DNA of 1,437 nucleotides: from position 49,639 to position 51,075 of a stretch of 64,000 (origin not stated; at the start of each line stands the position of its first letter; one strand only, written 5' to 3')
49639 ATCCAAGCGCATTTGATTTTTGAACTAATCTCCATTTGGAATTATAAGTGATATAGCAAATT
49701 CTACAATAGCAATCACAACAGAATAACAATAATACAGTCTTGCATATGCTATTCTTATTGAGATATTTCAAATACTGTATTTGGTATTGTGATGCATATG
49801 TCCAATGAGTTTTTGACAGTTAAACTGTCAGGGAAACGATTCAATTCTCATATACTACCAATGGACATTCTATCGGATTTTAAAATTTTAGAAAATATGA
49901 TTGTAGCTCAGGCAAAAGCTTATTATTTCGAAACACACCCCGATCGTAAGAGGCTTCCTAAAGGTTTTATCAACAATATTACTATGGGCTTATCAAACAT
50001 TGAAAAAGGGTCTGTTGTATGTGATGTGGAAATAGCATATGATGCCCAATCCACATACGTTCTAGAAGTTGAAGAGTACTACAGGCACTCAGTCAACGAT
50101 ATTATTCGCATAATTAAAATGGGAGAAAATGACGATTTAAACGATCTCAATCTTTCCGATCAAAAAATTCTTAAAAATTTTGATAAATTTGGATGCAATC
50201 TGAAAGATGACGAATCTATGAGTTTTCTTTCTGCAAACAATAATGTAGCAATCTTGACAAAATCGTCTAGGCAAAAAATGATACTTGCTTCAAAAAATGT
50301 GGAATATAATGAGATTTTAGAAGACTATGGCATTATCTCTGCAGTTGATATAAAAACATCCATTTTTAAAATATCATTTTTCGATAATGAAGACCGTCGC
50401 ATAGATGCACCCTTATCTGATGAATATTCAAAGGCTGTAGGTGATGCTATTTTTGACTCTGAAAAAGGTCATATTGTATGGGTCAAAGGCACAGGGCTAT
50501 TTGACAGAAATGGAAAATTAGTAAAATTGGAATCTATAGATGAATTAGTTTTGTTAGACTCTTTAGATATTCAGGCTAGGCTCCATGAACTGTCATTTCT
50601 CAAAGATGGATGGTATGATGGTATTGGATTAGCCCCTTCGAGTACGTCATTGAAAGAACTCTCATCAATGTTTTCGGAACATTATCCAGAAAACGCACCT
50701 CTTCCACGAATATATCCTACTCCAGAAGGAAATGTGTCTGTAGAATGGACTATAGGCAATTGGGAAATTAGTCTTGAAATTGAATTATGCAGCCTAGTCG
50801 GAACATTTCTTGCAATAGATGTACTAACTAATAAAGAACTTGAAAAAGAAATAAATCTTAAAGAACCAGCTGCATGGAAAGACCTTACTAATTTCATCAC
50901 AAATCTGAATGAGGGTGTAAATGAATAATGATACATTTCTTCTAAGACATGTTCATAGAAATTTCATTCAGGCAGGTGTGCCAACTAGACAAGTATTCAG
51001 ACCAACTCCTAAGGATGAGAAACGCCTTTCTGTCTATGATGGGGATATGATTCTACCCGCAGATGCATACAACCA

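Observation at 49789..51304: Unassignable, translationally coupled two-gene cassette (379 aa + 127 aa) in an AT-rich island: candidate toxin-antitoxin or defence-type module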

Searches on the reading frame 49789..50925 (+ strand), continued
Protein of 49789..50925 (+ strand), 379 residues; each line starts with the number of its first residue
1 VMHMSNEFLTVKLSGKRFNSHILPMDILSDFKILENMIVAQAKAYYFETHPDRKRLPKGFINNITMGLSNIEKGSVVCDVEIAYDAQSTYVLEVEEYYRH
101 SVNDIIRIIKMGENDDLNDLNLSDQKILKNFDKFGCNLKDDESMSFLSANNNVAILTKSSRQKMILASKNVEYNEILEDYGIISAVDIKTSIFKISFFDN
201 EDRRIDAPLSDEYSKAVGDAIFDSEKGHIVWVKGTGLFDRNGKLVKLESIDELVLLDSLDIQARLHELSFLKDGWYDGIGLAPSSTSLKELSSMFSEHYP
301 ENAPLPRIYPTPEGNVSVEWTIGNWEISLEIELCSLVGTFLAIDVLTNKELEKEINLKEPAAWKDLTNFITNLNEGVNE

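Call 79: search_protein_families(library=phrogs, proteins=[P0125, L069:6031-6408:+, L078:6013-6438:+, L080:32-436:+], max_evalue=0.01)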
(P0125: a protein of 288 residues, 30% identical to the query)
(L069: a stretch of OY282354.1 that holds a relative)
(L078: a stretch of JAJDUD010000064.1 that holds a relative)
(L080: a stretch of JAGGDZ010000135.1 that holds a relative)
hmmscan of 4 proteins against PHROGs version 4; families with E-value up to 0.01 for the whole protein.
P0125 (288 aa): 1 family
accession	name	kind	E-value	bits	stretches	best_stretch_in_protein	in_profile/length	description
phrog_30544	-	unknown function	2.2e-10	40.8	1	8-95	264-356/372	-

L069:6031-6408:+ (126 aa): 1 family
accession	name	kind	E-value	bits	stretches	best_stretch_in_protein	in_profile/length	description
phrog_30544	-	unknown function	3.2e-24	86.3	1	4-119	250-365/372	-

L078:6013-6438:+ (142 aa): 1 family
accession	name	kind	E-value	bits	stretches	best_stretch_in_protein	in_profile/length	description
phrog_30544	-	unknown function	1.5e-20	74.3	1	26-136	256-366/372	-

L080:32-436:+ (135 aa): 1 family
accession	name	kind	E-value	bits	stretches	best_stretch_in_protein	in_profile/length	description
phrog_30544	-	unknown function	5.9e-23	82.2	1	11-121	248-358/372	-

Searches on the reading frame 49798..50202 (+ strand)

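Call 79: search_protein_families(library=phrogs, proteins=[window:49798-50202:+], max_evalue=0.01)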
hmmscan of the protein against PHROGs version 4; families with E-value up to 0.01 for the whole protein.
window:49798-50202:+ (135 aa): 2 families
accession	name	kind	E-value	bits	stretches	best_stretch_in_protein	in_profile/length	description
phrog_30544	-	unknown function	3.7e-18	66.4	1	5-134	5-133/372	-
phrog_6603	-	unknown function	3.1e-05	24.3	1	3-116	62-170/310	-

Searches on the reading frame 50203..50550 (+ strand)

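Call 79: search_protein_families(library=phrogs, proteins=[window:50203-50550:+], max_evalue=0.01)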
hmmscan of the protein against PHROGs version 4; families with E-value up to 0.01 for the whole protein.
window:50203-50550:+ (116 aa): 1 family
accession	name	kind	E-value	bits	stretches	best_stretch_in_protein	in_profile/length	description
phrog_30544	-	unknown function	2.2e-06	27.7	1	1-114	135-246/372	-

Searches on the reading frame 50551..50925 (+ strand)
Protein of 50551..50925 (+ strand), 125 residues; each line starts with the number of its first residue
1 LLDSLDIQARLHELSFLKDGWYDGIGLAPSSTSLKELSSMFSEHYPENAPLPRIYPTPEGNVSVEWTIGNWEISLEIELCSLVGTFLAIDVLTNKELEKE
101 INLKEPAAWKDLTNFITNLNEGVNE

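Call 48: find_homologous_proteins(query=window:50551-50925:+, max_evalue=0.001)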
Query window:50551-50925:+ (125 aa): 1 proteins with E <= 0.001 among 7 candidates.
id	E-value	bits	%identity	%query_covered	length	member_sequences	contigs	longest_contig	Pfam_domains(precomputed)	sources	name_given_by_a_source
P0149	2.0e-47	178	66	100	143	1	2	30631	-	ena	-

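Call 49: find_encoding_contigs(protein=P0149, flank=8000, max_places=3)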
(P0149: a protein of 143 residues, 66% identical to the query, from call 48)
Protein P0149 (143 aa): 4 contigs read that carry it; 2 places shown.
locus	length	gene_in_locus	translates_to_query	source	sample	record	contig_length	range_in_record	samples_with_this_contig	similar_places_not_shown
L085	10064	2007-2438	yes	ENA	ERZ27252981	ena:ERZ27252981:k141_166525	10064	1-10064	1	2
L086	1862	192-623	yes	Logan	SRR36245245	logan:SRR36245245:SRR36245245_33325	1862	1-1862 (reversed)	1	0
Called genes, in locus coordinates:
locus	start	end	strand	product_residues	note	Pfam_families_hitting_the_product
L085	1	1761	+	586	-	?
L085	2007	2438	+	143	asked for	-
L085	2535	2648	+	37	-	-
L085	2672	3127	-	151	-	PF00903:Glyoxalase, PF12681:Glyoxalase_2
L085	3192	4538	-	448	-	PF02934:GatB_N, PF02637:GatB_Yqey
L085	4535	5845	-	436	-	PF01425:Amidase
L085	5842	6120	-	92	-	PF02686:GatC (weak)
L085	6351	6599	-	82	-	-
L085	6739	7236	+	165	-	PF02627:CMD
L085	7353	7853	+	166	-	PF00515:TPR_1 (faint), PF07719:TPR_2 (faint), PF13428:TPR_14 (faint), PF13431:TPR_17 (faint), PF13432:TPR_16 (weak), PF13414:TPR_11 (faint), PF14559:TPR_19 (faint)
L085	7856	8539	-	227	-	PF00702:Hydrolase (faint), PF08282:Hydrolase_3, PF12710:HAD (faint), PF05116:S6PP (weak), PF08282:Hydrolase_3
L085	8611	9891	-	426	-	PF02661:Fic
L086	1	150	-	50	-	?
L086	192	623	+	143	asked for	-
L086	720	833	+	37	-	-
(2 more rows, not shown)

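Call 79: search_protein_families(library=phrogs, proteins=[window:50551-50925:+], max_evalue=0.01)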
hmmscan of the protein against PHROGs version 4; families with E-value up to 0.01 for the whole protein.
window:50551-50925:+ (125 aa): 1 family
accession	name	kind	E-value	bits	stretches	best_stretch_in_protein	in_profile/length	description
phrog_30544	-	unknown function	1.3e-21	77.8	1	2-120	250-368/372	-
